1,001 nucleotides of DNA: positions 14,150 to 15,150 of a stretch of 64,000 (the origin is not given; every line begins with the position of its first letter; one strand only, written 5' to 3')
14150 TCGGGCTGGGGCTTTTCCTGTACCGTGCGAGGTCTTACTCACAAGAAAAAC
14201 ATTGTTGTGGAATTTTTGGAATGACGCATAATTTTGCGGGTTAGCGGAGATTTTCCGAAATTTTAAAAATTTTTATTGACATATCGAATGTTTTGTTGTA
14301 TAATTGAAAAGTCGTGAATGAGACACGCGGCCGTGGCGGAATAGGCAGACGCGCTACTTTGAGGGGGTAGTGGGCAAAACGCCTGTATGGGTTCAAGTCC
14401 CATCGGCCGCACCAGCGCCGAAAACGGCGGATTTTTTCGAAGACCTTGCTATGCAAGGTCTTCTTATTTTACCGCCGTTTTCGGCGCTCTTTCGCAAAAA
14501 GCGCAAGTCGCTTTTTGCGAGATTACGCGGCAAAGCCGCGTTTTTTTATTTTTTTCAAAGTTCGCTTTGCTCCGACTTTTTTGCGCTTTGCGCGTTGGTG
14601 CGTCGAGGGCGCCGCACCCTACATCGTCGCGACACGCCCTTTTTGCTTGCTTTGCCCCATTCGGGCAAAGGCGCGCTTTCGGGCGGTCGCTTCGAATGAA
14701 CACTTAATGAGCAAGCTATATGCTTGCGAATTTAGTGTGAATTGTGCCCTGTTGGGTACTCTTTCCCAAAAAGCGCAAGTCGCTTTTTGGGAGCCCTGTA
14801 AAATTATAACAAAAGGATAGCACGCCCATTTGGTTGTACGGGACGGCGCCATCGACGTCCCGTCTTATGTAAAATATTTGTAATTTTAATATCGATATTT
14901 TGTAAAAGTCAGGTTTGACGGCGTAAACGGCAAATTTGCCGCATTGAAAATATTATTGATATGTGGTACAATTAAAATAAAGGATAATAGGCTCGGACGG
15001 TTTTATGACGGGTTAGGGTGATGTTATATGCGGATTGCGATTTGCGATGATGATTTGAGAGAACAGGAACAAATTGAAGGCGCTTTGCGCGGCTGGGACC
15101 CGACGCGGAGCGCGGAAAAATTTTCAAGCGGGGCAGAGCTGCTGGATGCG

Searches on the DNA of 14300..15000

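Call 23: search_rna_families(source=window, start=14300, end=15000, threshold=evalue, max_evalue=10)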
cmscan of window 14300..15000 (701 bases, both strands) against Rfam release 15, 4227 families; matches with E-value up to 10: 23.
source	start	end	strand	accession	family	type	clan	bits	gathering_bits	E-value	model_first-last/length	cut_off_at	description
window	14327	14411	+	RF00005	tRNA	Gene; tRNA;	CL00001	50.4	29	8.8e-10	1-71/71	no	tRNA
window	14431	14582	+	RF02650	CncR1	Gene; sRNA;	-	30.3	76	4.8e-05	1-213/213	no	Cag non-coding RNA1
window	14327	14412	-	RF04354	Plastid-ycf2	Cis-reg;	-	23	65.7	0.032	1-75/75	no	Plastid-ycf2 5UTR RNA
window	14875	14962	+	RF02740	Fwd6_3p_UTR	Cis-reg;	-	22.6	79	1.2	1-116/116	no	Soft rot Enterobacteriaceae Fwd 6 3'UTR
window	14762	14792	-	RF03474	mir-4766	Gene; miRNA;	-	21.3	72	0.17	1-56/56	no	mir-4766 microRNA precursor family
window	14427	14475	+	RF01455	DPB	Cis-reg;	-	21.2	40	1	16-64/86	no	Stem loopII regulatory element in POLB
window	14411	14491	+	RF04114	MIR4374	Gene; miRNA;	-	20.9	105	0.097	20-101/119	no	MIR4374 microRNA precursor family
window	14436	14613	-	RF02602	BASRCI414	Gene; sRNA;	-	20.2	270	0.014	1-229/229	no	Brucella sRNA CI414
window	14846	14924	+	RF01024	mir-944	Gene; miRNA;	-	19.3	100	1.4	1-88/88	no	mir-944 microRNA precursor family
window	14646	14670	+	RF02688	RAGATH-13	Gene; ribozyme;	-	19.2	80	0.63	1-95/95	no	RAGATH-13 RNA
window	14480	14551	+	RF02059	STnc50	Gene; sRNA;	-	19.1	55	1.9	1-84/84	no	Salmonella enterica sRNA STnc40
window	14764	14793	+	RF03474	mir-4766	Gene; miRNA;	-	15.9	72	4.9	1-56/56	no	mir-4766 microRNA precursor family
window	14492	14522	+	RF03474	mir-4766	Gene; miRNA;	-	15.8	72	5.2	1-56/56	no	mir-4766 microRNA precursor family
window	14949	14979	+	RF00459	MPMV_package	Cis-reg;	-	15.6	54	0.48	169-199/279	no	Mason-Pfizer monkey virus packaging signal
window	14895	14953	+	RF04249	mir-310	Gene; miRNA;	CL00137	15.4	48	5.5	1-74/74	no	mir-310 microRNA precursor family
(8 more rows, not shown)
